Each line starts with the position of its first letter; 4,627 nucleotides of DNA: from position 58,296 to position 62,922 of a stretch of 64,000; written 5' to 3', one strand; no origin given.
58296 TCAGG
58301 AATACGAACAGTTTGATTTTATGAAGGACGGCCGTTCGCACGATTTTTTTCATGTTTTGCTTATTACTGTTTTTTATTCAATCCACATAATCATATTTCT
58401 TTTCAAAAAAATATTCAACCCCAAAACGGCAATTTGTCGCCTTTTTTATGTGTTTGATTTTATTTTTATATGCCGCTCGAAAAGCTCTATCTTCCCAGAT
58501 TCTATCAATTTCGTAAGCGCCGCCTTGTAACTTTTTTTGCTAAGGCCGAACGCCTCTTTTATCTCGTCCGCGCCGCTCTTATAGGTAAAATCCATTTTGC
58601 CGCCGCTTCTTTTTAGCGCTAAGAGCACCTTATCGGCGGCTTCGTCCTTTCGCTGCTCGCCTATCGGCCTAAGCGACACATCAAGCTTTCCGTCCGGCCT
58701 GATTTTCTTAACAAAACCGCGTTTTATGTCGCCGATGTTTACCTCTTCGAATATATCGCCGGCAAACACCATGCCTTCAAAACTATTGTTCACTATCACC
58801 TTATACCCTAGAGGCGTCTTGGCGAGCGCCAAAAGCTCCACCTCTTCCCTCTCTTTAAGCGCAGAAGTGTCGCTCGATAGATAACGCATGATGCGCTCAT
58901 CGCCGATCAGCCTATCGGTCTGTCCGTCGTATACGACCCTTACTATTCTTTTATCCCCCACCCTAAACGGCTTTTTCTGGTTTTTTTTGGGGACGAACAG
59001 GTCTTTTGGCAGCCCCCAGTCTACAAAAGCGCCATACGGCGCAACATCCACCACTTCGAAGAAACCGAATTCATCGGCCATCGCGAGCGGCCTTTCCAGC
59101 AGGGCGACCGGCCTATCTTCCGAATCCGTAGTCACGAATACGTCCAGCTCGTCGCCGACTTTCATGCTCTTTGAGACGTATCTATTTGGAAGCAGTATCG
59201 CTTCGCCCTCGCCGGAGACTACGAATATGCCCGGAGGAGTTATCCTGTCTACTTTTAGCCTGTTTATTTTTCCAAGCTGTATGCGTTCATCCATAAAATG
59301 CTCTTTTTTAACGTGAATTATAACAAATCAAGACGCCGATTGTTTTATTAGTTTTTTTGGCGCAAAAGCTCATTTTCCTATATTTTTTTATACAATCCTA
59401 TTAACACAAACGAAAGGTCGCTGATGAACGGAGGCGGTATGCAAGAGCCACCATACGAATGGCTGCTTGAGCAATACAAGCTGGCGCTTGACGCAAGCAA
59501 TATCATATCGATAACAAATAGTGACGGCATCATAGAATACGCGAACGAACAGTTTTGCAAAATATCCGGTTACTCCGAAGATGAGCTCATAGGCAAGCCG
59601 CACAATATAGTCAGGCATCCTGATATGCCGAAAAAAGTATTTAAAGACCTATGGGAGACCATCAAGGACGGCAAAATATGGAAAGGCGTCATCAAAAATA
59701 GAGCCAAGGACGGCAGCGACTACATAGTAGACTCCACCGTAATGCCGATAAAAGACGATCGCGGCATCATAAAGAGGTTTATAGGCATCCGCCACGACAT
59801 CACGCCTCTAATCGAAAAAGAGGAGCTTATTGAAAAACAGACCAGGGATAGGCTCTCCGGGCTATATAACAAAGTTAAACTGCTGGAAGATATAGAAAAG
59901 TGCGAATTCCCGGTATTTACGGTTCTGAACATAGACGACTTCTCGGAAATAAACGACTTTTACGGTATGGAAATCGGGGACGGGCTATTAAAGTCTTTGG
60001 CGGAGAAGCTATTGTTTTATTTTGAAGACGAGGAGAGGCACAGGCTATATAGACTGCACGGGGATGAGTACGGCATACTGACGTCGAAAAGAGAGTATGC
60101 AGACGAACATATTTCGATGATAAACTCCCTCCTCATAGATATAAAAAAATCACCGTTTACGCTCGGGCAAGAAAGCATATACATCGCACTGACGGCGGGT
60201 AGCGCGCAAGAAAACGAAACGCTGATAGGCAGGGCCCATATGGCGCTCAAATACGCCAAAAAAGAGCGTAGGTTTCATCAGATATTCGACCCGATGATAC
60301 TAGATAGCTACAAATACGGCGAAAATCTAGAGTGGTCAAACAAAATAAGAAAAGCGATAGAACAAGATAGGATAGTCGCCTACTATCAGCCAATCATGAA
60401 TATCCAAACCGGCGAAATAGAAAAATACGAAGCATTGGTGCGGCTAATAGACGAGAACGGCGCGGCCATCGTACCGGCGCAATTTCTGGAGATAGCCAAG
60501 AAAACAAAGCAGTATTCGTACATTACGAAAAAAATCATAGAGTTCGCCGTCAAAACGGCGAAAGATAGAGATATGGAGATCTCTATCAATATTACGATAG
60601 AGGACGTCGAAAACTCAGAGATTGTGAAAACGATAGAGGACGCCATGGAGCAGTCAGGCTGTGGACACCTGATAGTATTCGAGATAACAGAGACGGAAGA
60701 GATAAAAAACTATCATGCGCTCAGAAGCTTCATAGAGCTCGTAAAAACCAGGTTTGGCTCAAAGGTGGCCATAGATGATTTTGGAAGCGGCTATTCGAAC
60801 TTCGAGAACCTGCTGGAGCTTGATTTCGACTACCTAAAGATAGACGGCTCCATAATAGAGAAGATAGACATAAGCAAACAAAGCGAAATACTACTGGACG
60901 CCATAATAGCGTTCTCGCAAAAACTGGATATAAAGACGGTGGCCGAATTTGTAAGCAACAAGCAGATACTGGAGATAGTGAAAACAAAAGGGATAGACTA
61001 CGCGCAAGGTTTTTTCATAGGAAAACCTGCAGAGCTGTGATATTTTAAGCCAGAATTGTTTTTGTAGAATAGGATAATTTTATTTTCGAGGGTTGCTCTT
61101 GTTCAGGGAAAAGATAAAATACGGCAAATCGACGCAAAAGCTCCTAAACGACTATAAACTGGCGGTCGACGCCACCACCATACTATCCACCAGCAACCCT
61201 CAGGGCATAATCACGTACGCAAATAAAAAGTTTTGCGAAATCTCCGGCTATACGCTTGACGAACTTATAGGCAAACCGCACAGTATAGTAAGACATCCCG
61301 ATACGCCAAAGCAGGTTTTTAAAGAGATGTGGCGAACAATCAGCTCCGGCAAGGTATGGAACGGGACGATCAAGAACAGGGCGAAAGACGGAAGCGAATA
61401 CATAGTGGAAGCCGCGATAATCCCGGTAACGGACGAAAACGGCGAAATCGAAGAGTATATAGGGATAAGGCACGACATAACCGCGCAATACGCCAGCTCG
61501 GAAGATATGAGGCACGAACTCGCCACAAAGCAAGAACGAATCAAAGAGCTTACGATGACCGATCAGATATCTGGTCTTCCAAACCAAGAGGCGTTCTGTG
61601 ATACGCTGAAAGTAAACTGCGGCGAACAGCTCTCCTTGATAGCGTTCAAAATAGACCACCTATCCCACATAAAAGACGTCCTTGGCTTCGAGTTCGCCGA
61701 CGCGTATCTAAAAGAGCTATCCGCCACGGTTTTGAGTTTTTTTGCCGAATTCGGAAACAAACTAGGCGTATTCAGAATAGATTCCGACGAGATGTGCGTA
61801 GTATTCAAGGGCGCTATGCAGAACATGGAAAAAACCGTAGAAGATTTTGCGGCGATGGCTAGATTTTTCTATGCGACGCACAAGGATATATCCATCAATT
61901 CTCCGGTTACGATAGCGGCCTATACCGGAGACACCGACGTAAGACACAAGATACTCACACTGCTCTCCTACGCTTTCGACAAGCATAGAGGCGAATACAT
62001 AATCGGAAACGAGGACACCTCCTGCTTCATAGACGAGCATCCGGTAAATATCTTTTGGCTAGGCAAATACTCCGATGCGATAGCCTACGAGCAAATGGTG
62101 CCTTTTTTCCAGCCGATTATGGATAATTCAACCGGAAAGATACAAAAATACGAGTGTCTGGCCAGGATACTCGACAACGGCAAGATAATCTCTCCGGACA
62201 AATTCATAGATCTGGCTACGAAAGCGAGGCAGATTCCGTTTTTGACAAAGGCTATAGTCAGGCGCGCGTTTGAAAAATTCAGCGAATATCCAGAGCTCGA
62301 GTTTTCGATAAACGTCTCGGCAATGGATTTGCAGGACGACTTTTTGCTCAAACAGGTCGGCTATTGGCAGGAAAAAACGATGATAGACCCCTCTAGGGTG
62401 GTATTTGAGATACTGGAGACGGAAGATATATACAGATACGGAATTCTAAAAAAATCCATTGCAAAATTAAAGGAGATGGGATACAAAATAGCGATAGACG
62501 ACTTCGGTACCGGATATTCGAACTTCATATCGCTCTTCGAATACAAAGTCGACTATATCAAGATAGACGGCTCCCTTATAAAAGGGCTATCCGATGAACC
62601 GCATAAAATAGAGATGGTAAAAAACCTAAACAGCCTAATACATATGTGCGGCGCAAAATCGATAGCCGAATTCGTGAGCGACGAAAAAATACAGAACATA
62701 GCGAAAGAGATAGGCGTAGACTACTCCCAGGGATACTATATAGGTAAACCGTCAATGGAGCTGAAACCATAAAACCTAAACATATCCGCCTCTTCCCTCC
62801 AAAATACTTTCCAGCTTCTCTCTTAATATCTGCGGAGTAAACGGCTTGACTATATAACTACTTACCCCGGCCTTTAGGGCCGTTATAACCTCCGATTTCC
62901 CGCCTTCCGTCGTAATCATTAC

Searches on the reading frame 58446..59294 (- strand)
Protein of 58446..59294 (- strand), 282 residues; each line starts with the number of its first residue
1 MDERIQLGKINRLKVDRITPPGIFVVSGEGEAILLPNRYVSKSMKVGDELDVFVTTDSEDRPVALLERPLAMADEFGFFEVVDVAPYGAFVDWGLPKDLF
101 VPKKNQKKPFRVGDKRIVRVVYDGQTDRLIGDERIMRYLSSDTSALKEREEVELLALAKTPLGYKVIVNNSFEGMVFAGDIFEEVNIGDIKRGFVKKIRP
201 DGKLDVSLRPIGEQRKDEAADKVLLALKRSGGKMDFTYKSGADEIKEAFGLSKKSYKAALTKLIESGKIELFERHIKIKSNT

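Call 70: search_protein_families(library=pfam, proteins=[window:58446-59294:-])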
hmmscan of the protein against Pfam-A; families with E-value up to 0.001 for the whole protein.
window:58446-59294:- (282 aa): 3 families
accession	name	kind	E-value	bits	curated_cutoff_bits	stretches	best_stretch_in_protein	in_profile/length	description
PF13509.12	S1_2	-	4.4e-22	78.4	21.8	1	7-64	1-58/61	S1 domain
PF17783.7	CvfB_WH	-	1.7e-15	56.9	22.9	1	221-277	1-57/58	CvfB-like winged helix domain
PF00575.29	S1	-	3e-05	24.7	22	0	80-113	11-41/74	S1 RNA binding domain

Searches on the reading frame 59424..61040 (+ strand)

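Call 70: search_protein_families(library=pfam, proteins=[window:59424-61040:+])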
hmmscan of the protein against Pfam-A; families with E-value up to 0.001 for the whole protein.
window:59424-61040:+ (538 aa): 6 families
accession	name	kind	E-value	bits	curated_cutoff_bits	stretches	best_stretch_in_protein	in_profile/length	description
PF00563.25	EAL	-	3e-60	204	31.3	1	306-535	2-236/236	EAL domain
PF08447.18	PAS_3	-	4.5e-18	65.7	25.6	1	38-122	2-88/89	PAS fold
PF13426.13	PAS_9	-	9.7e-17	61.6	27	1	27-127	3-102/103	PAS domain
PF00990.26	GGDEF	-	7.2e-16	58.8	23.8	1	141-283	3-159/161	Diguanylate cyclase, GGDEF domain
PF00989.32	PAS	-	5.1e-14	52.7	22.6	1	25-126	11-113/113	PAS fold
PF08448.16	PAS_4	-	1.6e-08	35.2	23.1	1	27-127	7-106/110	PAS fold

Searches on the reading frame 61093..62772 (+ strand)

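Call 54: search_protein_families(library=pfam, proteins=[window:61093-62772:+], max_evalue=0.01)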
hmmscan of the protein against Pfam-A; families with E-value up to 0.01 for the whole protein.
window:61093-62772:+ (559 aa): 7 families
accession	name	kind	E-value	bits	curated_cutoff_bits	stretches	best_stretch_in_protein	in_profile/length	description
PF00563.25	EAL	-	4.4e-57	193.6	31.3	1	326-553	4-236/236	EAL domain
PF08447.18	PAS_3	-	9.5e-19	67.9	25.6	1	41-125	2-88/89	PAS fold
PF13426.13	PAS_9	-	2.3e-18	66.8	27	1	32-131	6-103/103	PAS domain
PF00989.32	PAS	-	4.6e-15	56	22.6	1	30-129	13-113/113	PAS fold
PF08448.16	PAS_4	-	4.4e-11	43.4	23.1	1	30-133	10-109/110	PAS fold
PF00990.26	GGDEF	-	6.6e-09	36.2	23.8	1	155-277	2-132/161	Diguanylate cyclase, GGDEF domain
PF13188.13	PAS_8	-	0.0012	19.2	21.8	1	37-72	20-53/65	PAS domain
